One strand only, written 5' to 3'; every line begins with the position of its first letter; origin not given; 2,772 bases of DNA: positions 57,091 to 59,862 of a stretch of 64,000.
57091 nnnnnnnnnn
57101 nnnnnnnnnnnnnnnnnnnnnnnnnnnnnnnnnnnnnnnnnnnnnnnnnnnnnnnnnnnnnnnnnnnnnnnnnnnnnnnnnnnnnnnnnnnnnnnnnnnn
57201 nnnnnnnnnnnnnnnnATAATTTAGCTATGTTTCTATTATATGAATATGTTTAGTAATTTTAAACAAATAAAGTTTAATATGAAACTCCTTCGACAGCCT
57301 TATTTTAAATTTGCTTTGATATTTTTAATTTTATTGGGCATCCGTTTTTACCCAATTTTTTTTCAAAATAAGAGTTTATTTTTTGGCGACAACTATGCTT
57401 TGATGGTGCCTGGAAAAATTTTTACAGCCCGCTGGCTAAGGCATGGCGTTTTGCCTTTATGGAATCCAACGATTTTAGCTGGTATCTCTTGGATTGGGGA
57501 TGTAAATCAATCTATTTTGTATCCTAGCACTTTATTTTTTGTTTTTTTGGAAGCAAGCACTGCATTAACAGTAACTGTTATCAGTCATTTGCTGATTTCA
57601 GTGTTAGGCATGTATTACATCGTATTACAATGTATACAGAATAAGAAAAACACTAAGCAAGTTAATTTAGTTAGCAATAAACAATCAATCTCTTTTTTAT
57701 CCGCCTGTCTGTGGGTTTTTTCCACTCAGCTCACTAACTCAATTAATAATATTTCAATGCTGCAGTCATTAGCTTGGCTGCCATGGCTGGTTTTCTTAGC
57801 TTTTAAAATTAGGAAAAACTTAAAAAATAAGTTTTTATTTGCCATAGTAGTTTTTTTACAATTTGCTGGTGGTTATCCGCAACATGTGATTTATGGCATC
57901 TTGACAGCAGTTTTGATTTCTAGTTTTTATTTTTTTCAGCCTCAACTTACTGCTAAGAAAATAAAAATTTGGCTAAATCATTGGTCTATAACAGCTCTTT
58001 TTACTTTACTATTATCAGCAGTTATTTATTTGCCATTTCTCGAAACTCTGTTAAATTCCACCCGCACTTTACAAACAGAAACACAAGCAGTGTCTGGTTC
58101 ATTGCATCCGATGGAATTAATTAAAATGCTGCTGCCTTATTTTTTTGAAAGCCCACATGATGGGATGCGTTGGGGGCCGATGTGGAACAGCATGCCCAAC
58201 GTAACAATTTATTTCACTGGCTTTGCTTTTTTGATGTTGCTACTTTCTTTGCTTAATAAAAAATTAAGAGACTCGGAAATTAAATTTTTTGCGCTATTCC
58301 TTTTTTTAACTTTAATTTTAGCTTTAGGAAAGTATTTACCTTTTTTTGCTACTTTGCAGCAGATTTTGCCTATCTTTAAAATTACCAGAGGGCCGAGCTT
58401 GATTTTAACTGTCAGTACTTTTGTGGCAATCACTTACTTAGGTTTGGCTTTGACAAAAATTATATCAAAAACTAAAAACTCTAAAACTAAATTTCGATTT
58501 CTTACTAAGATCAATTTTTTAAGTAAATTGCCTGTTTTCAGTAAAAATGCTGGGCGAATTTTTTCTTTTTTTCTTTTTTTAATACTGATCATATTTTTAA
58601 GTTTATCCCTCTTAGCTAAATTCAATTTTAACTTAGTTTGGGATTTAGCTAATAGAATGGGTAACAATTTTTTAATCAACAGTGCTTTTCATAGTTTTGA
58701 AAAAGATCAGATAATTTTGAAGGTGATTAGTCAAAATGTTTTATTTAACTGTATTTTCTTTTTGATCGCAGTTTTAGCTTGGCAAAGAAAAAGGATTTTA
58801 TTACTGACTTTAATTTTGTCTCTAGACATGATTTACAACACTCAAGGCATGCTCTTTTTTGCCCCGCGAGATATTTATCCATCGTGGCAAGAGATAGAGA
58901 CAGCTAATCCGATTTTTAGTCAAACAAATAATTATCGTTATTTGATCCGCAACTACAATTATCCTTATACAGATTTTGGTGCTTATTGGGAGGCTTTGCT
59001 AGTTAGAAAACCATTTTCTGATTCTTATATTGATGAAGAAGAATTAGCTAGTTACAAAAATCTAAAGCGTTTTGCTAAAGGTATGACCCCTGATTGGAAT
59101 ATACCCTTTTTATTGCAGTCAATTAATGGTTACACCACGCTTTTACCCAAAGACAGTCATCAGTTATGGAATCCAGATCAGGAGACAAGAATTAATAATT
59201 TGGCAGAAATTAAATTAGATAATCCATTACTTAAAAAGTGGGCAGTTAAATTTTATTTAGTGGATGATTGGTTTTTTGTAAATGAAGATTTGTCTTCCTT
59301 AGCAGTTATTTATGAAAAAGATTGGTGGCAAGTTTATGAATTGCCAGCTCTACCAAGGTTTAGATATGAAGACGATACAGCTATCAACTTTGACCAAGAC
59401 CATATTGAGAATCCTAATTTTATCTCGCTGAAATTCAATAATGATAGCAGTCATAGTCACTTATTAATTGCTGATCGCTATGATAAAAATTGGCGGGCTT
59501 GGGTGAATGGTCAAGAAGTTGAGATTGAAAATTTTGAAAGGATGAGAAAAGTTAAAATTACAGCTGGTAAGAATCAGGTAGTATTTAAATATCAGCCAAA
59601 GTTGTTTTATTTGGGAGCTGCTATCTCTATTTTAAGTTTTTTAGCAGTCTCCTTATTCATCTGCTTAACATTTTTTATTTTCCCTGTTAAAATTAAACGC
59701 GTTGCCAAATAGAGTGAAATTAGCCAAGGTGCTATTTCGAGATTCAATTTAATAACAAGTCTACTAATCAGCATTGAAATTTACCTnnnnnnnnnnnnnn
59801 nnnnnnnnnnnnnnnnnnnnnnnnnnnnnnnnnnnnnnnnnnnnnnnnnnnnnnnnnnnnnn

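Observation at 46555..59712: Array of six GT-C/YfhO-like polytopic glycosyltransferase paralogs with one DPM1/GtrB-like GT2: diversified lipid-carrier glycosylation system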

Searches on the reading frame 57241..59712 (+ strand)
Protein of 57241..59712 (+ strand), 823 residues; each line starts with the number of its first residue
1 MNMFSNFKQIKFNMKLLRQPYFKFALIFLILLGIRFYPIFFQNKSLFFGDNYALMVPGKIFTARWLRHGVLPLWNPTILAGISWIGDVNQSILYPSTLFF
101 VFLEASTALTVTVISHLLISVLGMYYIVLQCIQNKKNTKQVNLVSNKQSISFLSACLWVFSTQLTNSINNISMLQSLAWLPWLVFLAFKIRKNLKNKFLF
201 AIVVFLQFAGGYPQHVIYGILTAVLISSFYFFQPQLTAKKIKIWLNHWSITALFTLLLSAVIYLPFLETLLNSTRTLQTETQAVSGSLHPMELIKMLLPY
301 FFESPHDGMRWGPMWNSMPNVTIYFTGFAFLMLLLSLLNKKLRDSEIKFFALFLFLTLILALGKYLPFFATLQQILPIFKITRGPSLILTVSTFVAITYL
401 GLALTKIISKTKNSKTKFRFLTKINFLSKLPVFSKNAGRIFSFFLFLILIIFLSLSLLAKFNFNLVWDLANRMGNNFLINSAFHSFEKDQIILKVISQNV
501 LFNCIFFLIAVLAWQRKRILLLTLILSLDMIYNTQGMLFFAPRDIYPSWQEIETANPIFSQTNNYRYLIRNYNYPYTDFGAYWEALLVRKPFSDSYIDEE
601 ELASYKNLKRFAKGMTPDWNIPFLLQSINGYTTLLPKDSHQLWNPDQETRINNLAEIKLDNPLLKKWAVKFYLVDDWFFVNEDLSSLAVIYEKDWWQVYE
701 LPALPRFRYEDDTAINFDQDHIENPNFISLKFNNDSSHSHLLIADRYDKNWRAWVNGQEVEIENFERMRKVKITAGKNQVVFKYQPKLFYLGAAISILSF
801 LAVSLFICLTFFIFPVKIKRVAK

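Call 4: search_protein_families(library=pfam, proteins=[window:57241-59712:+], max_evalue=1)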
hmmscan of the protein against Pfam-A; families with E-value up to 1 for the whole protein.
window:57241-59712:+ (823 aa): 2 families
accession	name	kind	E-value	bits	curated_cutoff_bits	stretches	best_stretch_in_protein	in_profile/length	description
PF09586.16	YfhO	-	7.5e-12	44.9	28.5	1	725-796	763-835/835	Bacterial membrane protein YfhO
PF09829.14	DUF2057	-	0.017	15.7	24.2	1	755-786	13-44/192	Uncharacterized protein conserved in bacteria (DUF2057)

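Call 5: search_protein_families(library=ncbifam, proteins=[window:57241-59712:+], max_evalue=1)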
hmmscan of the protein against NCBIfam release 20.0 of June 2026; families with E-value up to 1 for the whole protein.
window:57241-59712:+ (823 aa): 2 families
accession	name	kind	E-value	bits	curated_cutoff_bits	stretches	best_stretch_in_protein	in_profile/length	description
NF003383.0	PRK04517.1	equivalog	0.13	11.7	301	1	756-787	37-70/216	hypothetical protein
TIGR04464.1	chaper_lep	equivalog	0.34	10.8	60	0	433-454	7-28/114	LipL41-expression chaperone Lep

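Call 10: search_solved_structures(query=window:57241-59712:+, max_evalue=1)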
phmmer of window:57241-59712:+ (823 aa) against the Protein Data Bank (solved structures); distinct sequences matched with E-value up to 1: 0.

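Call 25: find_homologous_proteins(query=window:57241-59712:+, max_evalue=0.001)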
Query window:57241-59712:+ (823 aa): 176 proteins with E <= 0.001 among 8000 candidates; the best 120 are listed.
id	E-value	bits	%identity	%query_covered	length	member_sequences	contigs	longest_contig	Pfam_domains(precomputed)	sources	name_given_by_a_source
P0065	0.0e+0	1810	100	98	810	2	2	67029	PF09586.17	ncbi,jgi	ncbi:MAG: YfhO family protein [Candidatus Woesebacteria bacterium]|jgi:hypothetical protein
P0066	8.4e-248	843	51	97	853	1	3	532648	PF09586.17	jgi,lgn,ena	-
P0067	2.0e-217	743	46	96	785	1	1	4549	PF09586.17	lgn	-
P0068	2.8e-204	699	45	96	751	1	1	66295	PF09586.17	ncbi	-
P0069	3.8e-204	699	43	95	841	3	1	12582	PF09586.17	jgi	-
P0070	7.1e-204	698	44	95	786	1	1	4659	PF09586.17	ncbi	-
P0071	3.0e-203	696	44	96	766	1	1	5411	PF09586.17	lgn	-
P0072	3.6e-203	695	46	93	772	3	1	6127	PF09586.17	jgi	jgi:hypothetical protein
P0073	1.9e-202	693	45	95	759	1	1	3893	PF09586.17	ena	-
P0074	7.8e-202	691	44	96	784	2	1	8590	PF09586.17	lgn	-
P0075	2.7e-201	689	44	98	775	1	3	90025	PF09586.17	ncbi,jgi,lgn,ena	-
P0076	3.7e-198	679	44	95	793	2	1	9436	PF09586.17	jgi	jgi:hypothetical protein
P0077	1.3e-197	677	45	97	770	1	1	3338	-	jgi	-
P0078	9.2e-191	654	44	95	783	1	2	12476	PF09586.17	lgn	-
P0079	9.7e-191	654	42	94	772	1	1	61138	PF09586.17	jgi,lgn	-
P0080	3.3e-190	652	45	93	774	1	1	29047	PF09586.17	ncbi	-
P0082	2.3e-189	650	44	93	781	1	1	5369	PF09586.17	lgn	-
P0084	6.1e-187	642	42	96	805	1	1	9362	PF09586.17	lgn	-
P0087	7.7e-186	638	44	93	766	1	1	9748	PF09586.17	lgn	-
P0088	1.8e-185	637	41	94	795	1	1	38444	PF09586.17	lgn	-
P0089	2.7e-185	636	42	97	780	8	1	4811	PF09586.17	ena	-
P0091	9.2e-184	631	42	95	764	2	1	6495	PF09586.17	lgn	-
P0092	1.2e-183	631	44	95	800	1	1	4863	PF09586.17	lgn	-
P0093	1.8e-183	630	43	92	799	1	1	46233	PF09586.17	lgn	-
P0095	2.8e-179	616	39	93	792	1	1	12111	PF09586.17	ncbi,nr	ncbi:MAG: hypothetical protein GF381_01540 [Candidatus Pacebacteria bacterium]|nr:hypothetical prote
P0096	4.7e-179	616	42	97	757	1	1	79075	PF09586.17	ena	-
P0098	1.3e-176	608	42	96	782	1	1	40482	PF09586.17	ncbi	-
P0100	7.1e-176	605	41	94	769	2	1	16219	PF09586.17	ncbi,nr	ncbi:MAG: YfhO family protein [bacterium]|nr:YfhO family protein [bacterium]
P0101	1.2e-175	604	40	96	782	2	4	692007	PF09586.17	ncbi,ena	-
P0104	4.0e-174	599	40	96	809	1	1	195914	PF09586.17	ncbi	-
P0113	3.1e-169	583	40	95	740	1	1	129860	PF09586.17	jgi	jgi:hypothetical protein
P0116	6.0e-168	579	41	94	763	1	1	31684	PF09586.17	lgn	-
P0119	9.5e-168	578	40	97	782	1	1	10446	PF09586.17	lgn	-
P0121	1.6e-167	578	39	94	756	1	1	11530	PF09586.17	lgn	-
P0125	9.8e-164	565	41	90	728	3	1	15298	PF09586.17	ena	-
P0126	1.1e-163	565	39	94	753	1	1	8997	PF09586.17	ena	-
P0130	1.6e-162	561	39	97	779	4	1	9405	PF09586.17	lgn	-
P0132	1.9e-162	561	38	94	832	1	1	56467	PF09586.17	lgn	-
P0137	3.9e-161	556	38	95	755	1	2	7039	PF09586.17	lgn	-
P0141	1.4e-160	555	39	94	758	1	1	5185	PF09586.17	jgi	jgi:hypothetical protein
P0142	2.2e-160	554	40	97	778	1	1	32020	PF09586.17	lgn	-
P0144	2.9e-159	550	40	97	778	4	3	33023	PF09586.17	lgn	-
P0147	1.8e-158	548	39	95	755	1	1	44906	PF09586.17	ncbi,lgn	-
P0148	2.5e-157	544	39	95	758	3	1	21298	PF09586.17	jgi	-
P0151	4.0e-156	540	38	94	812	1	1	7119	PF09586.17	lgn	-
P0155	2.8e-151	524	37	94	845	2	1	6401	PF09586.17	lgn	-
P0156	2.3e-149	517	36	97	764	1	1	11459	PF09586.17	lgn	-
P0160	4.2e-144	500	37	97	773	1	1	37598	PF09586.17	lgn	-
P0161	5.2e-144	500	37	96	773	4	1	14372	PF09586.17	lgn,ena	-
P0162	1.2e-140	489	36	94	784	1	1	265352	PF09586.17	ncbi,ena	-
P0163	1.1e-138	482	37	94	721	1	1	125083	PF09586.17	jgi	jgi:hypothetical protein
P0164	1.7e-138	482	35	95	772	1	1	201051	PF09586.17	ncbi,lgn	-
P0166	3.8e-136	474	36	94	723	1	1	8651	PF09586.17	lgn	-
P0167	2.4e-128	448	33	94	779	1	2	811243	PF09586.17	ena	-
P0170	7.1e-27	112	28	46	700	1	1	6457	PF09586.17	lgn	-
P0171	1.1e-26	112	26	45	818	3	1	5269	PF09586.17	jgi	jgi:uncharacterized membrane protein YfhO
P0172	7.0e-24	102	24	48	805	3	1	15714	PF09586.17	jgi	-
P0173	5.1e-23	100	27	43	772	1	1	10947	PF09586.17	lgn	-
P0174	8.0e-23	99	28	48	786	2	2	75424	PF09586.17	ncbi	ncbi:MAG: YfhO family protein [Thermodesulfobacteriota bacterium]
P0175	1.0e-22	99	27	47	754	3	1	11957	PF09586.17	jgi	jgi:hypothetical protein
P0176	1.7e-22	98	25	46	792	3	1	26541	PF09586.17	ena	-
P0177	3.3e-22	97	25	95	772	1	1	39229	PF09586.17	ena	-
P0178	1.5e-21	95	25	44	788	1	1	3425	PF09586.17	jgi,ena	-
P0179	7.5e-21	92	27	45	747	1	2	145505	PF09586.17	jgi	jgi:uncharacterized membrane protein YfhO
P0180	2.8e-20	90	26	50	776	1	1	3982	PF09586.17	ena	-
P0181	2.0e-19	88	24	95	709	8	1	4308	PF09586.17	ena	-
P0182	5.1e-19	86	23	47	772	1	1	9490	PF09586.17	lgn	-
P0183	7.2e-19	86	22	21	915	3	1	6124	PF09586.17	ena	-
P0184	1.7e-18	85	26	44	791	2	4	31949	PF09586.17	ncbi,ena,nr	ncbi:MAG: YfhO family protein [Desulfobacteraceae bacterium]|nr:YfhO family protein [Desulfobacterac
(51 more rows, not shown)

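Call 42: find_encoding_contigs(protein=P0066, flank=10000, max_places=1)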
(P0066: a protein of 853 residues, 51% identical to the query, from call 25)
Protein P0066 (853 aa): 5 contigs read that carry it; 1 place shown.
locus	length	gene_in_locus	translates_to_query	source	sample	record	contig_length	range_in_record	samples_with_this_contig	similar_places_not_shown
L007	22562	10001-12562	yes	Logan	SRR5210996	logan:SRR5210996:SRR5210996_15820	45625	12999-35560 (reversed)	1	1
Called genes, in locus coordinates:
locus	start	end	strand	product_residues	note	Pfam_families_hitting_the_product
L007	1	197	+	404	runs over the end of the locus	-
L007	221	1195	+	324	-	PF02739:5_3_exonuc_N, PF01367:5_3_exonuc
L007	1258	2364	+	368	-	PF13439:Glyco_transf_4, PF20706:GT4-conflict, PF00534:Glycos_transf_1, PF13692:Glyco_trans_1_4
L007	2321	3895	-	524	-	PF01229:Glyco_hydro_39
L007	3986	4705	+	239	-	PF01628:HrcA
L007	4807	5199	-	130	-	-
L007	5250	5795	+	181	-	PF01025:GrpE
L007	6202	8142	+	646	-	PF00012:HSP70, PF06723:MreB_Mbl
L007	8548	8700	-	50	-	-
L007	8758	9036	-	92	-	PF02604:PhdYeFM_antitox (weak)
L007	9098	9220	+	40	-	-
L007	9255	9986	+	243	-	PF00535:Glycos_transf_2, PF10111:Glyco_tranf_2_2 (weak), PF13641:Glyco_tranf_2_3 (weak)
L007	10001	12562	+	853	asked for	PF09586:YfhO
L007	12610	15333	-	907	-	-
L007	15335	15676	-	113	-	-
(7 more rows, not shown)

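Call 52: find_related_loci(query=A3, collection=genome_contigs, flank=10000)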
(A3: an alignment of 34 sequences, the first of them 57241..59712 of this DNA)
Query A3 (823 aa) in genome_contigs; peptide patterns used: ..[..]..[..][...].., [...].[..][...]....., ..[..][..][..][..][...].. (x = any residue, [..] = any of these).
381 stretches matched a pattern; 299 encode a relative of the query (tblastn E <= 1e-3); the best 80 are kept; 79 distinct loci.
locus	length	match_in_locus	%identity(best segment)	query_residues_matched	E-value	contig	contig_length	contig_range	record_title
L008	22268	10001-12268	44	7-810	0e+0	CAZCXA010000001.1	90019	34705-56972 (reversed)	MAG TPA_asm: uncultured Pseudomonadales bacterium isolate binchicken_co45_521 genome assembly, contig: NODE_213_length_9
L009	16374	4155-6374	42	30-802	0e+0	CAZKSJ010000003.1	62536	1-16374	MAG TPA_asm: uncultured Pseudomonadales bacterium isolate SRP239243_co2_85 genome assembly, contig: NODE_538_length_6253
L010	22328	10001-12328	42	15-804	0e+0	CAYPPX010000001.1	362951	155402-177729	MAG TPA_asm: uncultured Pseudomonadales bacterium isolate SRP093185_co1_36 genome assembly, contig: NODE_1_length_362951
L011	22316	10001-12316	42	15-799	0e+0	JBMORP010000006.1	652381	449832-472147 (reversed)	MAG: Patescibacteria group bacterium isolate Betzabe_MAG183 MAG183_6, whole genome shotgun sequence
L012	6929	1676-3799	43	50-799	0e+0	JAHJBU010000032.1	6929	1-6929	MAG: Patescibacteria group bacterium isolate Modern_marine.mb.272 Modern_marine.mb.272_k141_657356, whole genome shotgun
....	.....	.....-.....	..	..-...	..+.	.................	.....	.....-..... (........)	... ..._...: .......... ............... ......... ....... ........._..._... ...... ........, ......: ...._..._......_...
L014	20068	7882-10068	43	35-803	0e+0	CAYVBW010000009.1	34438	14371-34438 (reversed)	MAG TPA_asm: uncultured Pseudomonadales bacterium isolate SRP241326_co2_315 genome assembly, contig: NODE_1921_length_34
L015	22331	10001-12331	40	1-820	0e+0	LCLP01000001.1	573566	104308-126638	MAG: Candidatus Pacebacteria bacterium GW2011_GWA1_46_10 UX28_C0001, whole genome shotgun sequence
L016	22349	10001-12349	41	10-811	0e+0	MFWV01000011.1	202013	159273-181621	MAG: Candidatus Pacebacteria bacterium RIFOXYA1_FULL_38_18 rifoxya1_full_scaffold_7, whole genome shotgun sequence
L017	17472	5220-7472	43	4-801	0e+0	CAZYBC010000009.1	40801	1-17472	MAG TPA_asm: uncultured Pseudomonadales bacterium isolate SRP263991_co1_159 genome assembly, contig: NODE_1015_length_40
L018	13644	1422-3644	40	15-809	0e+0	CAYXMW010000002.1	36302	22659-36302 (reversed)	MAG TPA_asm: uncultured Pseudomonadales bacterium isolate SRP191223_co1_89 genome assembly, contig: NODE_826_length_3630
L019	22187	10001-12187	42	17-792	0e+0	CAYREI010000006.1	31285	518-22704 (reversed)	MAG TPA_asm: uncultured Pseudomonadales bacterium isolate SRP191223_co1_123 genome assembly, contig: NODE_1117_length_31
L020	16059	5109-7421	41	40-821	0e+0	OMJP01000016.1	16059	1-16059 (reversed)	bacterium isolate AM_2116 genome assembly, contig: k99_1002300, whole genome shotgun sequence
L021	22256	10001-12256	42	43-809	2e-180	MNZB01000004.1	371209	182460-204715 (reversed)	MAG: Candidatus Pacebacteria bacterium CG2_30_36_39 cg2_3.0_scaffold_0_c, whole genome shotgun sequence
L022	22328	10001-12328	39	8-810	1e-180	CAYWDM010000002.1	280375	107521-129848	MAG TPA_asm: uncultured Pseudomonadales bacterium isolate SRP272421_co4_48 genome assembly, contig: NODE_8_length_280375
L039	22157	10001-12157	38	26-799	6e-160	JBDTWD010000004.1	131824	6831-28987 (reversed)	MAG: Candidatus Woesebacteria bacterium isolate cluster3_bin.83 NODE_168_length_131824_cov_12.440164, whole genome shotg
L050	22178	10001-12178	34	31-813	4e-129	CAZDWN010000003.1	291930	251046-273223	MAG TPA_asm: uncultured Pseudomonadales bacterium isolate SRP170004_co1_144 genome assembly, contig: NODE_33_length_2919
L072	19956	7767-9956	40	44-809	3e-173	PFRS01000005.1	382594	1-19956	MAG: Candidatus Pacebacteria bacterium CG_4_9_14_0_2_um_filter_40_15 CG_4_9_14_0.2_um_filter_scaffold_4_c, whole genome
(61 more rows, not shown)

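Call 75: search_protein_families(library=pfam, proteins=[L019:6174-7721:+, L039:7794-9254:+, L050:8559-9974:+, L072:17848-19407:+], max_evalue=0.01)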
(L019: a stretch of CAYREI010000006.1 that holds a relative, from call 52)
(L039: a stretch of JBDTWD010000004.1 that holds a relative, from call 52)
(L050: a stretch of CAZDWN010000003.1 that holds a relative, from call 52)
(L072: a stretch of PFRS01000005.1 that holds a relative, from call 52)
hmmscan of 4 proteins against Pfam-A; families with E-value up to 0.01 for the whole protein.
L019:6174-7721:+ (515 aa): 0 families

L039:7794-9254:+ (486 aa): 0 families

L050:8559-9974:+ (471 aa): 0 families

L072:17848-19407:+ (519 aa): 0 families

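Call 87: search_solved_structures(query=A3, max_evalue=1)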
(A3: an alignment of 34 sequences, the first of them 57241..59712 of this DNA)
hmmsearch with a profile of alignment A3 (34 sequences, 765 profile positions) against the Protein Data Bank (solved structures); distinct sequences matched with E-value up to 1: 3.
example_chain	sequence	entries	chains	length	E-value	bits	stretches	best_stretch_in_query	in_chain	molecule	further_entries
5mn2_C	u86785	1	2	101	0.53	11.4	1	108-155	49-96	Affimer G3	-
9bgy_A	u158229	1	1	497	0.64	11.1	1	38-110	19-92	Aspartate transporter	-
5ohm_D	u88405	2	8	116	0.92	10.6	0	116-155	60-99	K33-specific affimer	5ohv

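Call 88: search_protein_families(library=pfam, alignment_id=A3, max_evalue=0.001)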
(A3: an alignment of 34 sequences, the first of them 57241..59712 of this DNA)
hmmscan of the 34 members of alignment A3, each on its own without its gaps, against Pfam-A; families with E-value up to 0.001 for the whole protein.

A. member 1, window:57241-59712:+ (823 aa): 1 family
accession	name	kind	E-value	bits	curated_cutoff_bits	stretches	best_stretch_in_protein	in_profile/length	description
PF09586.16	YfhO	-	7.5e-12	44.9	28.5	1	725-796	763-835/835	Bacterial membrane protein YfhO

B. families by the number of members that match (of 34 scanned): 1 family
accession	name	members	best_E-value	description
PF09586.16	YfhO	22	7.3e-16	Bacterial membrane protein YfhO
